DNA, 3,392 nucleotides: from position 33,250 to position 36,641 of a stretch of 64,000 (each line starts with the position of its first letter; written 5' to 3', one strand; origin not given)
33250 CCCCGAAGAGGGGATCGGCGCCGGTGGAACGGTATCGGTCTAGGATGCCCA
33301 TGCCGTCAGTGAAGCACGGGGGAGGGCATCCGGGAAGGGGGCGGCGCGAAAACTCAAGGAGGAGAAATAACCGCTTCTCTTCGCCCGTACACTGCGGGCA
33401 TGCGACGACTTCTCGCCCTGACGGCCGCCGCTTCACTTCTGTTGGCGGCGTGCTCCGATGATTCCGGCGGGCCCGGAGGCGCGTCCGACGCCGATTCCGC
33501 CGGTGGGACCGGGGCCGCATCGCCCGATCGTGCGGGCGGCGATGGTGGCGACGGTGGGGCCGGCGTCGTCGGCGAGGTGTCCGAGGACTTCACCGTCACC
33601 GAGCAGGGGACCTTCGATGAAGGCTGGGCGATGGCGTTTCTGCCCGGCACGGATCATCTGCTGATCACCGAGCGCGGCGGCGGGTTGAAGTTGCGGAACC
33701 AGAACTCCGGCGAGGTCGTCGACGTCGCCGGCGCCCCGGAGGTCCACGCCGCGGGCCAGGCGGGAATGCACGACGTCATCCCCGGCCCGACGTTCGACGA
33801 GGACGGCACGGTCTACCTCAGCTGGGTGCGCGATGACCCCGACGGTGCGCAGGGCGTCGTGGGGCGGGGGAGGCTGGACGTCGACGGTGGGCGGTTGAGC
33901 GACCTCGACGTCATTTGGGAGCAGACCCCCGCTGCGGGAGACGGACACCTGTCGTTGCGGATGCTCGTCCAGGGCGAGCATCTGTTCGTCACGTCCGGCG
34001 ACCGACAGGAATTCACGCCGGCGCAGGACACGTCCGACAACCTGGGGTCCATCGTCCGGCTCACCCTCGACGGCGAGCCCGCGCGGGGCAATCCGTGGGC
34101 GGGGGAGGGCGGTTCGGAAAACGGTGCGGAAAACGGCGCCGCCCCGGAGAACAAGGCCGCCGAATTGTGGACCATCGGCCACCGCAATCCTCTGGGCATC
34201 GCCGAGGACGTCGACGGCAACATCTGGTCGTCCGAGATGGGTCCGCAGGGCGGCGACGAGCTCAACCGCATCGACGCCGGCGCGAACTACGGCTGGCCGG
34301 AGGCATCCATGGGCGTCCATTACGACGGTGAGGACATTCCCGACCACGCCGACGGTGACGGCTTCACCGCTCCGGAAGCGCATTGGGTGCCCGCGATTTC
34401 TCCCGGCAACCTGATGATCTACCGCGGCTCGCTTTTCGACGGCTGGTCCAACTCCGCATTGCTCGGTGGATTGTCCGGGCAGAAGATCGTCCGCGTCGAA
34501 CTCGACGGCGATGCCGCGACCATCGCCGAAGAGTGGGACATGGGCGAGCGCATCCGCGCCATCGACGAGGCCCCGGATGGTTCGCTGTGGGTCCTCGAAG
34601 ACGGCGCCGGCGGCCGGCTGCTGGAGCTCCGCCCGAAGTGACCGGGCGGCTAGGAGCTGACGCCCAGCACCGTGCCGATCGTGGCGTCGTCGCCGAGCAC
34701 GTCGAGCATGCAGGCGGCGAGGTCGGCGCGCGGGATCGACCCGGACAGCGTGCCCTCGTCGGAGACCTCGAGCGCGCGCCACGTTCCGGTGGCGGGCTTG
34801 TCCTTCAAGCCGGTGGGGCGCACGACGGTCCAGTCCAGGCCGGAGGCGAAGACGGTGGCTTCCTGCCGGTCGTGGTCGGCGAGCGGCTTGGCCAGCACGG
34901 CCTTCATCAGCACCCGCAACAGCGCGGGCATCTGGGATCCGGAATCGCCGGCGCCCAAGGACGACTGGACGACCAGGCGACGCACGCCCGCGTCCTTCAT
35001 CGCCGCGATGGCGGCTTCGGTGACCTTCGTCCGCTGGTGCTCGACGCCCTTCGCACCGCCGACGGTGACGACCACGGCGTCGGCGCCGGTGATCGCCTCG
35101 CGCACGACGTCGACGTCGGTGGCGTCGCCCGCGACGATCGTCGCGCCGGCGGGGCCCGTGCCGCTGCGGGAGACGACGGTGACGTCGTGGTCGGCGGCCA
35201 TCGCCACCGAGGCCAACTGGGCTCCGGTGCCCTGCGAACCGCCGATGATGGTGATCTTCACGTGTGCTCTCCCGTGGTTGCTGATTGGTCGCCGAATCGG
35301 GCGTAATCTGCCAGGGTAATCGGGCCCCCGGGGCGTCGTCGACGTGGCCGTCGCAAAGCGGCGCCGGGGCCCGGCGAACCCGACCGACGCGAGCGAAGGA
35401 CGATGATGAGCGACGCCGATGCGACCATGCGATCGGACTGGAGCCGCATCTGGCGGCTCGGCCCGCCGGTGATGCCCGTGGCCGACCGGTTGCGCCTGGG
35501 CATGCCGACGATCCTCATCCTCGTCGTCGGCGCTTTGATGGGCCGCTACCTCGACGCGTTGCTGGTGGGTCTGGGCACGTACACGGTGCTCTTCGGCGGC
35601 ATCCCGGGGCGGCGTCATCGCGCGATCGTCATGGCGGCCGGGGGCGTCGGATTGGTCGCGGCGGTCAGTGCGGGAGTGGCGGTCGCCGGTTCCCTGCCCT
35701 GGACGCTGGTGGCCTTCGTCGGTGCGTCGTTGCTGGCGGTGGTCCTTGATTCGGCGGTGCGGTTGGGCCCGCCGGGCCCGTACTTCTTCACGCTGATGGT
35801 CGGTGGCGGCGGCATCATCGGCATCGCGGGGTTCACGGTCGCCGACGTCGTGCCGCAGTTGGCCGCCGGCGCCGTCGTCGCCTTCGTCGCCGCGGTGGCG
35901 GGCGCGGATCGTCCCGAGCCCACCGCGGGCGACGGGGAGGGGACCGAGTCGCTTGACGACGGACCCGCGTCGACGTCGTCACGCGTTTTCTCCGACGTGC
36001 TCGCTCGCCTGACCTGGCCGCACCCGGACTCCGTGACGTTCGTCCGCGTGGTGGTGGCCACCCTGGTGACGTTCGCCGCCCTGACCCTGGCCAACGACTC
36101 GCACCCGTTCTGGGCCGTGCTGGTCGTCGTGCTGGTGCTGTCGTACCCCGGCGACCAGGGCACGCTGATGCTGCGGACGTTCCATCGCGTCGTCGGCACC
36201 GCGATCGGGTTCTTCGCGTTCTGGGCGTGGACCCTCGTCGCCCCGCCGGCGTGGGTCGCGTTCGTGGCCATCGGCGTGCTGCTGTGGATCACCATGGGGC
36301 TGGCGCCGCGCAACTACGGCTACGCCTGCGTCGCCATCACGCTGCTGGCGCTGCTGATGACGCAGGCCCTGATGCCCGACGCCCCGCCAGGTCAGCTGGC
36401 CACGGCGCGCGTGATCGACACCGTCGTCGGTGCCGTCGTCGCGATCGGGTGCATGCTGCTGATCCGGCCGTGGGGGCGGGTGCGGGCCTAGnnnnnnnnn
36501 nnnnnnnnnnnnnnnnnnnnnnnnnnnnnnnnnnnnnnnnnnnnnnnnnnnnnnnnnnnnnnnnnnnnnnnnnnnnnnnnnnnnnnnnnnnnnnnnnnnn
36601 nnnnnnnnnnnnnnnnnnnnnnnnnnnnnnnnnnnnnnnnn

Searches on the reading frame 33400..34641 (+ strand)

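Call 13: search_protein_families(library=pfam, proteins=[window:33400-34641:+], max_evalue=0.001)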
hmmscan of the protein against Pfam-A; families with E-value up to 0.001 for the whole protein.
window:33400-34641:+ (413 aa): 1 family
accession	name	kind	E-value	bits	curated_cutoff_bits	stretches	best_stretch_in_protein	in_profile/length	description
PF07995.17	GSDH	-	4.3e-98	329.1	25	1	73-408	2-331/332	Glucose / Sorbosone dehydrogenase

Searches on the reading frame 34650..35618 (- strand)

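Call 13: search_protein_families(library=pfam, proteins=[window:34650-35618:-], max_evalue=0.001)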
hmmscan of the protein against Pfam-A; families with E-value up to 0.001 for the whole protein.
window:34650-35618:- (322 aa): 3 families
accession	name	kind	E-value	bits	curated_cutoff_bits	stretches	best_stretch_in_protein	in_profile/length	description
PF13460.12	NAD_binding_10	-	6.3e-37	127.7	27.2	1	126-310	1-183/184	NAD(P)H-binding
PF05368.20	NmrA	-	8.1e-08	32.6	27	1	121-225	4-111/298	NmrA-like family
PF01370.27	Epimerase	-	1.3e-05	25.2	20.9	1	122-220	1-115/240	NAD dependent epimerase/dehydratase family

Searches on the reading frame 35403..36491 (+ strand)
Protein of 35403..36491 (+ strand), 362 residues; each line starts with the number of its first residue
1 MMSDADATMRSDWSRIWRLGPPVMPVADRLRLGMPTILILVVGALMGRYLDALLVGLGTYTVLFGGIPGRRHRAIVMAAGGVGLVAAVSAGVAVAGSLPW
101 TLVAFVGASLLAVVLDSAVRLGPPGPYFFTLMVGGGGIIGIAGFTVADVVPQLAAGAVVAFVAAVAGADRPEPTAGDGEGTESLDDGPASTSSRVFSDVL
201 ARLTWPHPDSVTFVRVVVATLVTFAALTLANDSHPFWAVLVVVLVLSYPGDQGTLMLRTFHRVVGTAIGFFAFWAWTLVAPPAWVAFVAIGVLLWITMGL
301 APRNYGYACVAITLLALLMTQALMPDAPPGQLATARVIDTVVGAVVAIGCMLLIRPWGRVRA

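Call 13: search_protein_families(library=pfam, proteins=[window:35403-36491:+], max_evalue=0.001)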
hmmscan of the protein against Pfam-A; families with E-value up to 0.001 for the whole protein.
window:35403-36491:+ (362 aa): 1 family
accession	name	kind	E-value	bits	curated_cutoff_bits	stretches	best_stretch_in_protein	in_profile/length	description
PF13515.12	FUSC_2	-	1.7e-19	70.6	25.6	1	225-348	4-124/126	Fusaric acid resistance protein-like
